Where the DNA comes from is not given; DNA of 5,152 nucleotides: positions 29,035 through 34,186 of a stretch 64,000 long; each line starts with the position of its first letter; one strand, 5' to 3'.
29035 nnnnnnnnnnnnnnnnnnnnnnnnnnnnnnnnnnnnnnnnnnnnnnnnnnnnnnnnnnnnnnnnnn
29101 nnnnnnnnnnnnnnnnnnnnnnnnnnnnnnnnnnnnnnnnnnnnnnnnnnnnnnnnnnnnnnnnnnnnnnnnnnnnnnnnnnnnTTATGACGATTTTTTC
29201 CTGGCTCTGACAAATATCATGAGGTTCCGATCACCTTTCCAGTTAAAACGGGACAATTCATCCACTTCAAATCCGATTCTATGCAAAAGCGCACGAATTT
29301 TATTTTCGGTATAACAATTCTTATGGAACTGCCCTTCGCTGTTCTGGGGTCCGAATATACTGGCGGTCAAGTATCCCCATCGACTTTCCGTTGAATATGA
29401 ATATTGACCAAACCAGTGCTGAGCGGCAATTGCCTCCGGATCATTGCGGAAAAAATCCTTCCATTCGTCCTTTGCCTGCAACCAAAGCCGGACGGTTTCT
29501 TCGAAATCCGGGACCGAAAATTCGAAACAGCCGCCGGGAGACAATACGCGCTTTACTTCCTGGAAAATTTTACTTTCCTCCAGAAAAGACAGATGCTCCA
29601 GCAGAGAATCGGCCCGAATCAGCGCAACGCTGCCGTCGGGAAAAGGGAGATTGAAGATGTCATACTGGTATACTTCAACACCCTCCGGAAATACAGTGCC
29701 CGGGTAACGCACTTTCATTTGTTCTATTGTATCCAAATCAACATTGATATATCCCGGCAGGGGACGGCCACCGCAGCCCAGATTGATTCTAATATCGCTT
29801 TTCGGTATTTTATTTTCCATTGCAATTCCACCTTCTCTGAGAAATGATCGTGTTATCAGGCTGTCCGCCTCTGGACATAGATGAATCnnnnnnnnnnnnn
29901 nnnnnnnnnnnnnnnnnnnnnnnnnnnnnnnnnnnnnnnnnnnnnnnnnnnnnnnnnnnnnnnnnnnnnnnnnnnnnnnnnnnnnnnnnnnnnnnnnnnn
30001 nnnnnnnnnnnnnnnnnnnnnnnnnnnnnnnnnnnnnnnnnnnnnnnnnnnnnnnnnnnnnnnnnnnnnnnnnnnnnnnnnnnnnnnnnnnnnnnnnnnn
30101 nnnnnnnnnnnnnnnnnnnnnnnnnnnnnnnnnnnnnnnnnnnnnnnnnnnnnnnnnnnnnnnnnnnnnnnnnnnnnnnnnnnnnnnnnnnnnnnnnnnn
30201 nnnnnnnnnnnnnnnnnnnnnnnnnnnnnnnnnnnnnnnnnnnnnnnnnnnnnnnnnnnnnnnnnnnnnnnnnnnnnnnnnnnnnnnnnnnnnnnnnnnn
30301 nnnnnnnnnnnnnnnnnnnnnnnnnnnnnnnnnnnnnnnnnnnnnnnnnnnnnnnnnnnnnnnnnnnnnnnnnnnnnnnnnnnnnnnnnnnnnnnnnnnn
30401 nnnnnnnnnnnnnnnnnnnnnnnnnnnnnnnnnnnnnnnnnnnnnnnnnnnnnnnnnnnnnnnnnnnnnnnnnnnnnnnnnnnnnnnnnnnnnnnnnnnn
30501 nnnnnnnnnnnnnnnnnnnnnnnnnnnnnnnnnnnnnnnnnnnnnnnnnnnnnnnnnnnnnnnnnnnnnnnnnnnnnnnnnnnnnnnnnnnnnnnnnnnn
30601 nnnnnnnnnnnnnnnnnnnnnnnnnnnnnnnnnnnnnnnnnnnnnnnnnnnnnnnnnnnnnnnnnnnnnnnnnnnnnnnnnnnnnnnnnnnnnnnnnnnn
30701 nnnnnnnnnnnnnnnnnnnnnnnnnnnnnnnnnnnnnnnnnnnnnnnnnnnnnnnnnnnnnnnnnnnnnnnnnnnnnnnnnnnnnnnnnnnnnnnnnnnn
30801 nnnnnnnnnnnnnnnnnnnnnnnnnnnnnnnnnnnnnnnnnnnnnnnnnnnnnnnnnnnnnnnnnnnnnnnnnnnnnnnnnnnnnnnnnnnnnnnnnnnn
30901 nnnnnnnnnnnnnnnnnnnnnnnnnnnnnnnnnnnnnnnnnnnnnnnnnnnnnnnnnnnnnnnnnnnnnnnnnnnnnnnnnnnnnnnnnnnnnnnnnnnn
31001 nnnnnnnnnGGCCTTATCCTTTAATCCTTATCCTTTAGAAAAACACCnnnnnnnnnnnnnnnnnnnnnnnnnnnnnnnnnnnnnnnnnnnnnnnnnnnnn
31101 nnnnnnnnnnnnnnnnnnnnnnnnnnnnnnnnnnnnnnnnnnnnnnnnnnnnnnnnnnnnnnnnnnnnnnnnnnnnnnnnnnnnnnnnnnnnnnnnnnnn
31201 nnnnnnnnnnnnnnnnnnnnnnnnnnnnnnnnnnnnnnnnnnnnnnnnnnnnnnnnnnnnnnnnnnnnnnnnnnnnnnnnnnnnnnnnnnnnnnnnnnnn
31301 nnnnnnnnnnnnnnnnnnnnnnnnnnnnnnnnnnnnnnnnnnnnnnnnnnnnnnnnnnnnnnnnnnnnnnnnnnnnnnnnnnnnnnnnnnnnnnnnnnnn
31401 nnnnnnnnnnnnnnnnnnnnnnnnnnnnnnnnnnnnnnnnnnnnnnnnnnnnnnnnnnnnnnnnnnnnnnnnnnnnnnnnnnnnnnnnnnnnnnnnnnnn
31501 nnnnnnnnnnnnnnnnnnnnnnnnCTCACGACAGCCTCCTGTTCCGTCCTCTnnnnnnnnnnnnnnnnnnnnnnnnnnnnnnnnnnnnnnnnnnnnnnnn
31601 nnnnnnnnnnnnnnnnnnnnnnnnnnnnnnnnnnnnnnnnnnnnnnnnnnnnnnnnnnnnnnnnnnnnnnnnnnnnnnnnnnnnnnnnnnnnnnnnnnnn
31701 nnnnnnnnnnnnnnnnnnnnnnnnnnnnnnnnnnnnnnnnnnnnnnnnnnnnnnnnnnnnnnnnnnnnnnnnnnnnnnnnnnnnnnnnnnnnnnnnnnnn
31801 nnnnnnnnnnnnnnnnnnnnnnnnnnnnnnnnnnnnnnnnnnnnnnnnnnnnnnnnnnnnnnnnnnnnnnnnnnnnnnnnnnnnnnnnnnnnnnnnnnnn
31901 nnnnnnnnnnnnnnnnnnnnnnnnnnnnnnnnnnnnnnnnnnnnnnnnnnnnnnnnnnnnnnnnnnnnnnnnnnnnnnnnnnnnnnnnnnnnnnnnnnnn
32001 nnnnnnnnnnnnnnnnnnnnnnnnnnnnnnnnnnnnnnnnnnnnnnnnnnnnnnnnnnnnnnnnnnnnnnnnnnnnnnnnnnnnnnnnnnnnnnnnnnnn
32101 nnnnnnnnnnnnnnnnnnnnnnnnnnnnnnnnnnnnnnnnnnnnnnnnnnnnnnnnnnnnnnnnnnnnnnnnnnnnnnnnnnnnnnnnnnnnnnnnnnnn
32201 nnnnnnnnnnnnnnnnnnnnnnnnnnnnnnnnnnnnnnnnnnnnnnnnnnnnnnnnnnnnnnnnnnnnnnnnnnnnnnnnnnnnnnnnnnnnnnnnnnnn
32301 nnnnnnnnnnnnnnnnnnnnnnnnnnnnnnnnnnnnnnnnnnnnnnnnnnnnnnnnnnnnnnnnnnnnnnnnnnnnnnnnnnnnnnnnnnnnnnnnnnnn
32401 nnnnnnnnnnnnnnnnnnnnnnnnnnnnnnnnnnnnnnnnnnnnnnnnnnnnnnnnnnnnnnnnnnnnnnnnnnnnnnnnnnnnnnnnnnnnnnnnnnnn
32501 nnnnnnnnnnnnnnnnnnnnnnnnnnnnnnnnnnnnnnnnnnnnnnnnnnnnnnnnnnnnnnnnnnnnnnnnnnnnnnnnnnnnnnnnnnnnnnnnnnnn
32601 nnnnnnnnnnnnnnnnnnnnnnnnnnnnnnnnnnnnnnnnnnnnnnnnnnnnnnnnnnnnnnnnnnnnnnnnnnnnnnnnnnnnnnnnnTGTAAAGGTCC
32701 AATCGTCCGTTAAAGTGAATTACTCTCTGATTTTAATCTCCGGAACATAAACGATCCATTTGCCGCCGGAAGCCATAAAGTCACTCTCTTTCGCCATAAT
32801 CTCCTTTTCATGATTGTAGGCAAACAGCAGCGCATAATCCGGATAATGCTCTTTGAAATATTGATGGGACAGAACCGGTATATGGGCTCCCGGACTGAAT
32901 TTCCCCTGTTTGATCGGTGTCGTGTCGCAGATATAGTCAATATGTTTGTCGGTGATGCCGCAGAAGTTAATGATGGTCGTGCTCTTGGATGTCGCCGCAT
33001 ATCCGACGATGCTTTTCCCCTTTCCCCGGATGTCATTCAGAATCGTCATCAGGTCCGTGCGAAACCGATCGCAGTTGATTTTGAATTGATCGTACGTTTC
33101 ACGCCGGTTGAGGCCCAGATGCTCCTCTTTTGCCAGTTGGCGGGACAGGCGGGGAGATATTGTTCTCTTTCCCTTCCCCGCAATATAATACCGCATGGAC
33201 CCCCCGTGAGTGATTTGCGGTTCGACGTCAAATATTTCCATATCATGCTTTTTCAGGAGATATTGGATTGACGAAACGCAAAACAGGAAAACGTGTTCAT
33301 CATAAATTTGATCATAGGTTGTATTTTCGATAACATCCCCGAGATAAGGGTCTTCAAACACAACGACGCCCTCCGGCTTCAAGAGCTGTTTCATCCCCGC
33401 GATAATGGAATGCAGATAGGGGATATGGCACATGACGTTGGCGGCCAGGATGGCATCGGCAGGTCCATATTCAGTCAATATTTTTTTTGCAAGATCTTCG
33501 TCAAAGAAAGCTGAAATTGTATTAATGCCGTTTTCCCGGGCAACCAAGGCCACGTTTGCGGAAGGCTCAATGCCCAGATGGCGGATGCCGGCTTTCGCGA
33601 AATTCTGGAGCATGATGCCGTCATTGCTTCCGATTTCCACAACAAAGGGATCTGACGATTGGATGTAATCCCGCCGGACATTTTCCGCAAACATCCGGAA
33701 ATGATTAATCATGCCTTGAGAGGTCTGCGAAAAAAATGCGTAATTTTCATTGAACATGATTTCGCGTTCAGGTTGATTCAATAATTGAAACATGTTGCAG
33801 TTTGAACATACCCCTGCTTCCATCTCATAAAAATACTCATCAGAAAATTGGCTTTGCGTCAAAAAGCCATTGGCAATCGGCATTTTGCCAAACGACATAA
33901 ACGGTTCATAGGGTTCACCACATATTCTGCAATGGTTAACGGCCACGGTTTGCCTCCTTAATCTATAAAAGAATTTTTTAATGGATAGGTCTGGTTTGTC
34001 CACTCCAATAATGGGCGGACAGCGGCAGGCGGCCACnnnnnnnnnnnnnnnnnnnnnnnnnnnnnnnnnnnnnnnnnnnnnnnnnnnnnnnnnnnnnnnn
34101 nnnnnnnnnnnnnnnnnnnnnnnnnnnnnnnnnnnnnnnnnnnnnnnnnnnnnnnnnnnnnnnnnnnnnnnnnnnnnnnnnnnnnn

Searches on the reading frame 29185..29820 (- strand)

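Call 19: search_protein_families(library=ncbifam, proteins=[window:29185-29820:-], max_evalue=0.001)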
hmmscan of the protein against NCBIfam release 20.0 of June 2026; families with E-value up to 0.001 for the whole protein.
window:29185-29820:- (211 aa): 3 families
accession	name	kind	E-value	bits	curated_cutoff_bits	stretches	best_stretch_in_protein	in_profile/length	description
NF045823.1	PthPhpthDimycoMt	equivalog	0.00031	20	300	1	47-115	114-180/256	phthiotriol/phenolphthiotriol dimycocerosates methyltransferase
NF038099.1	AsSugarArsM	exception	0.00038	19.7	400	1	47-118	117-188/321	arsenosugar biosynthesis arsenite methyltransferase ArsM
NF045667.1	MTase_DVU1556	equivalog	0.00092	18.7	155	0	47-102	67-120/213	DVU_1556 family methyltransferase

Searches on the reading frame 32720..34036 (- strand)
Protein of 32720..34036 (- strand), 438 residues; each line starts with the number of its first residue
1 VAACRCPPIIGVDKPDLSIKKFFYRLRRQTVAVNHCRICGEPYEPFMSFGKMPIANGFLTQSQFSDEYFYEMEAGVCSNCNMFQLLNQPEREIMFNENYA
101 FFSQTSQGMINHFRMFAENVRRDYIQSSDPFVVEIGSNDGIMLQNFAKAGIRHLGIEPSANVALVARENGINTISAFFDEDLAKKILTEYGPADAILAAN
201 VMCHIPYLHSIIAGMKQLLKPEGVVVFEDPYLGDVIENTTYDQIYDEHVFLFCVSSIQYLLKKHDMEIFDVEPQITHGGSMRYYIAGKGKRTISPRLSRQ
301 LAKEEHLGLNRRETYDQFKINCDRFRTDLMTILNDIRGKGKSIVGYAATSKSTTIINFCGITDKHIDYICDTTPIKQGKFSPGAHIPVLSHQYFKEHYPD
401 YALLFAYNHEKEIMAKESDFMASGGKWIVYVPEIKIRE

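Call 9: search_protein_families(library=pfam, proteins=[window:32720-34036:-], max_evalue=10)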
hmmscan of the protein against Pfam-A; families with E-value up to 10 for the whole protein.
window:32720-34036:- (438 aa): 7 families
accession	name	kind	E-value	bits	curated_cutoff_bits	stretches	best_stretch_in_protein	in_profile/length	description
PF08484.17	Methyltransf_14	-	2.8e-53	180.4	23.5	1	276-432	2-160/160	C-methyltransferase C-terminal domain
PF08421.16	Methyltransf_13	-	3e-17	63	31.3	1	36-95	1-62/62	Putative zinc binding domain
PF13489.12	Methyltransf_23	-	1.4e-14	54.6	27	1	130-268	24-161/164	Methyltransferase domain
PF08242.18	Methyltransf_12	-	5.2e-10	40.4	30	1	133-225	1-98/98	Methyltransferase domain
PF08241.18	Methyltransf_11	-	1e-08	36.1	21.2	1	134-227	2-95/95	Methyltransferase domain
PF13649.12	Methyltransf_25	-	1.7e-06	29.1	27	1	132-223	1-97/97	Methyltransferase domain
PF13847.12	Methyltransf_31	-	2e-05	24.8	27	1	134-269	9-141/145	Methyltransferase domain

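Call 37: find_homologous_proteins(query=window:32720-33946:-, max_evalue=1e-20)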
Query window:32720-33946:- (408 aa): 8000 proteins with E <= 1e-20 among 8000 candidates; the best 120 are listed.
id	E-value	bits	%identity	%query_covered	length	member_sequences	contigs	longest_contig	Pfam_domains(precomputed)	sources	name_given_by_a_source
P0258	2.0e-270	914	96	100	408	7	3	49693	PF13489.13,PF08421.17,PF13649.13,PF08484.18,PF08241.19,PF08242.19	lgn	-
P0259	5.1e-207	706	74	100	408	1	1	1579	PF13489.13,PF08421.17,PF13649.13,PF08484.18,PF08241.19,PF08242.19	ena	-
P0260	1.5e-194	665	71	98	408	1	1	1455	PF13489.13,PF08421.17,PF08484.18,PF08241.19,PF08242.19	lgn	-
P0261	1.3e-192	658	70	99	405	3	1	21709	PF13489.13,PF08421.17,PF08484.18,PF08241.19,PF08242.19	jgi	-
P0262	2.7e-191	654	70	98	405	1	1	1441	PF13489.13,PF08421.17,PF08484.18,PF08241.19,PF08242.19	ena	-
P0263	5.7e-191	653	68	99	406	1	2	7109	PF13489.13,PF08421.17,PF08484.18,PF08242.19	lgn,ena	-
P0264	2.2e-190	651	68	99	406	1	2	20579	PF13489.13,PF08421.17,PF08484.18,PF08241.19,PF08242.19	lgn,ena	-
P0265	1.2e-189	649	68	99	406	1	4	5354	PF13489.13,PF08421.17,PF13649.13,PF08484.18,PF08241.19,PF08242.19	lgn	-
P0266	2.3e-189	648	69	99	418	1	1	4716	PF13489.13,PF08421.17,PF08484.18,PF08241.19,PF08242.19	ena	-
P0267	3.4e-189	647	67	99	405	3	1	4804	PF13489.13,PF08421.17,PF08484.18,PF08241.19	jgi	-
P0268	4.0e-189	647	70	98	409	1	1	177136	PF13489.13,PF08421.17,PF08484.18,PF08241.19,PF08242.19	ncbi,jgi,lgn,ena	ncbi:MAG: class I SAM-dependent methyltransferase [Elusimicrobiota bacterium]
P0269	4.6e-189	647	68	99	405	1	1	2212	PF13489.13,PF08421.17,PF08484.18,PF08241.19,PF08242.19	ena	-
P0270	5.8e-189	646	68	100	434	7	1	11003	PF13489.13,PF08421.17,PF08484.18,PF08241.19,PF08242.19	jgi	jgi:methylation protein EvaC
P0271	6.2e-189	646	69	99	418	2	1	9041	PF13489.13,PF08421.17,PF08484.18,PF08241.19,PF08242.19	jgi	jgi:methylation protein EvaC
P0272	1.1e-188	645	69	98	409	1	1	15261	PF13489.13,PF08421.17,PF08484.18,PF08242.19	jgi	-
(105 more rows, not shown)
